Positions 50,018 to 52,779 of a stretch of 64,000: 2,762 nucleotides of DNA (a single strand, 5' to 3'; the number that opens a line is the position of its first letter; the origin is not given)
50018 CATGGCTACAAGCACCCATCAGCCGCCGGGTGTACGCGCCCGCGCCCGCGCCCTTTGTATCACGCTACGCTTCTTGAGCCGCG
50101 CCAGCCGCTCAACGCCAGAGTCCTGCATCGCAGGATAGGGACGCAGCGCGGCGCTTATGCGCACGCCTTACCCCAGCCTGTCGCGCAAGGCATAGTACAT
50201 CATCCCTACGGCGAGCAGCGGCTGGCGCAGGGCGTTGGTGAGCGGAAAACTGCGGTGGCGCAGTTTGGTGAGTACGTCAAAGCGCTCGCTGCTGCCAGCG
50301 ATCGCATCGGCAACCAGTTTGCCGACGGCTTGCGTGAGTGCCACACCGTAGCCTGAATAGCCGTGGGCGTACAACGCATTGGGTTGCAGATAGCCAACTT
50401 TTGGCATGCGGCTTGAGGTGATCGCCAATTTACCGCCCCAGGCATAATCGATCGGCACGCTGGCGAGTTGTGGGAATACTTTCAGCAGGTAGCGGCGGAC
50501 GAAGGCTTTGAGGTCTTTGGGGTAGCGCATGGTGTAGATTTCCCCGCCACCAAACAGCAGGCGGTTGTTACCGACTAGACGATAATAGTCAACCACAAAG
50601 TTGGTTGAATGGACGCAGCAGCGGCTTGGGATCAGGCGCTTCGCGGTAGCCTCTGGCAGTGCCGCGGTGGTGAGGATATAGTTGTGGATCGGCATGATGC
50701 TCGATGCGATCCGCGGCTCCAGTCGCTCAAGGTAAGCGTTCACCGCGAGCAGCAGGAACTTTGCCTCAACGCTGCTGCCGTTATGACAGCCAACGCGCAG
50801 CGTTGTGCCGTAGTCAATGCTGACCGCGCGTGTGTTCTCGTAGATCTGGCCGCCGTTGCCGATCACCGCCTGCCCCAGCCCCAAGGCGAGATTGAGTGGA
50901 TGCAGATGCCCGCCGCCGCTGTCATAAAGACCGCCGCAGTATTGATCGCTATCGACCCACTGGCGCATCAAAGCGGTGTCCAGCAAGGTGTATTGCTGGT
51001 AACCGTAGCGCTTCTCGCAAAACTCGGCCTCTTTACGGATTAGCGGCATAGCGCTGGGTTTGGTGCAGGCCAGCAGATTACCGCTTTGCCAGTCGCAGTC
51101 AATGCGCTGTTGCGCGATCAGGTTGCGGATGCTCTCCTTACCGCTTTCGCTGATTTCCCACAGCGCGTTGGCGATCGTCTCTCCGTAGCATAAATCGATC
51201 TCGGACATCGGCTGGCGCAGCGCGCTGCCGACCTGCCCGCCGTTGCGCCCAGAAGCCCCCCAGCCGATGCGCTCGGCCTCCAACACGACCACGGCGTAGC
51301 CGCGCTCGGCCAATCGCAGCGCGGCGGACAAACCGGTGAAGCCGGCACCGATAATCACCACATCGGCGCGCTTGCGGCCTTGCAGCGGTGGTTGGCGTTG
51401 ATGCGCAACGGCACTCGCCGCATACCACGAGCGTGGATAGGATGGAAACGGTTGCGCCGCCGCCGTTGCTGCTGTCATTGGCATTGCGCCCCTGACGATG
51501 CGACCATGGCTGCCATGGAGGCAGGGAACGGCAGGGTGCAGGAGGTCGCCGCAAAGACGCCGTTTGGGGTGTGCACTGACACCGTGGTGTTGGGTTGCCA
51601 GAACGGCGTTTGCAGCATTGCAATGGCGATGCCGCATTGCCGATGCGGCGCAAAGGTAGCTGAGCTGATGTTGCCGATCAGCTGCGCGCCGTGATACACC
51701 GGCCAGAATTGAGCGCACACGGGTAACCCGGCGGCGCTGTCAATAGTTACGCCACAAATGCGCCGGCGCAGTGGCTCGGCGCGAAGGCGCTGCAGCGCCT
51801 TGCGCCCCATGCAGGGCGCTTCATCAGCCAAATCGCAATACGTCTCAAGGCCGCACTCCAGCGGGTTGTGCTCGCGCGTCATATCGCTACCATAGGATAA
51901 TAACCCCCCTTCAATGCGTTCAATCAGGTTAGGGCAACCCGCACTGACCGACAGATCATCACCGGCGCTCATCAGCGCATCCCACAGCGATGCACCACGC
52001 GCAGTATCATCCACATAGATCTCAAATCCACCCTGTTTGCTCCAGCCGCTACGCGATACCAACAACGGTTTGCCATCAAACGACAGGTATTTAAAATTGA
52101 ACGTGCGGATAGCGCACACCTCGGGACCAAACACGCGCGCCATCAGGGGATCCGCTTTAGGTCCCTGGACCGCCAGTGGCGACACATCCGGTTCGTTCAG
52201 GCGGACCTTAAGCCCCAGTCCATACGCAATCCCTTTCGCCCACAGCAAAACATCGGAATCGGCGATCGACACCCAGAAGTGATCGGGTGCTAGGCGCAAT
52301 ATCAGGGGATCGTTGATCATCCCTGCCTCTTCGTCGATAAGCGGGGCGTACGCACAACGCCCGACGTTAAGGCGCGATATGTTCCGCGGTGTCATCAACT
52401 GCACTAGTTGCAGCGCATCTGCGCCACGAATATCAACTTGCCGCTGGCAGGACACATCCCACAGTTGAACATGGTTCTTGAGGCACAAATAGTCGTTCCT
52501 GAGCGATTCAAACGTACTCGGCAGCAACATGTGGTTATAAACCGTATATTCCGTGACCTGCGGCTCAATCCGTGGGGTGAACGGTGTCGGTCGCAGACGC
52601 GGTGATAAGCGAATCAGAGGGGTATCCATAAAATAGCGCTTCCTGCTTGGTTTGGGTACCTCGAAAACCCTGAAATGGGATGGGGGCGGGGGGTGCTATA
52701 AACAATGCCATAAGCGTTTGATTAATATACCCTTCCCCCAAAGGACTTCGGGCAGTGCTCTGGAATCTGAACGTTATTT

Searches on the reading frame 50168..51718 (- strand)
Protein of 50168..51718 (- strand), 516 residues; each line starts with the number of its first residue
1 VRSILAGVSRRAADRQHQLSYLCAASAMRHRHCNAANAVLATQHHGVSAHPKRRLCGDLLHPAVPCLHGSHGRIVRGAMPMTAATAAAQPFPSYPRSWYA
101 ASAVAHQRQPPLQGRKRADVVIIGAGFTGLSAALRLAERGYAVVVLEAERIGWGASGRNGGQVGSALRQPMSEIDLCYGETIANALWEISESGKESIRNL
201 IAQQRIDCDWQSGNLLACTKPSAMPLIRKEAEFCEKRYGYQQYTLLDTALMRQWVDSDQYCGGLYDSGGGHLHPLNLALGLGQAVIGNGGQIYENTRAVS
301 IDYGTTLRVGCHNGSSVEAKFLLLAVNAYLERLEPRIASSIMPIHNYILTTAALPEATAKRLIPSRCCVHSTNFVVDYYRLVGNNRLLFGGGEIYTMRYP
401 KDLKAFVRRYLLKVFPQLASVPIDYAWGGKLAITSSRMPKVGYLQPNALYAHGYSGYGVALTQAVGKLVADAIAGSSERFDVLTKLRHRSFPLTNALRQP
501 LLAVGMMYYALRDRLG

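Call 45: search_protein_families(library=pfam, proteins=[window:50168-51718:-], max_evalue=0.00001)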
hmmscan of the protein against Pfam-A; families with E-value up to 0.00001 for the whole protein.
window:50168-51718:- (516 aa): 5 families
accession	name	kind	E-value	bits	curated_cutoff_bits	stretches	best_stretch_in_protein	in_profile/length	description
PF01266.30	DAO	-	2.4e-65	221.8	27.9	1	119-471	1-352/353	FAD dependent oxidoreductase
PF00890.30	FAD_binding_2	-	2e-07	31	20.4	1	119-171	1-53/414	FAD binding domain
PF07992.20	Pyr_redox_2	-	1.6e-06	28.2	26.1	1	119-214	2-84/291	Pyridine nucleotide-disulphide oxidoreductase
PF13450.12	NAD_binding_8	-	2e-06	28.4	21.9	1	122-155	1-36/68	NAD(P)-binding Rossmann-like domain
PF01946.23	Thi4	-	3.5e-06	26.9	26.2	1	117-166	17-66/235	Thi4 family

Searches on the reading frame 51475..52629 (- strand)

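Call 45: search_protein_families(library=pfam, proteins=[window:51475-52629:-], max_evalue=0.00001)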
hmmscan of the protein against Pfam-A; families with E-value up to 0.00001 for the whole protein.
window:51475-52629:- (384 aa): 2 families
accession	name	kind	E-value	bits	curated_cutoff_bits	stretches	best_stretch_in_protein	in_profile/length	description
PF01571.26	GCV_T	-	2e-39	135.8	25.6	1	34-262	18-253/255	Aminomethyltransferase folate-binding domain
PF08669.17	GCV_T_C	-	7.6e-11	42.2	25.9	1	289-368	1-78/80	Glycine cleavage T-protein C-terminal barrel domain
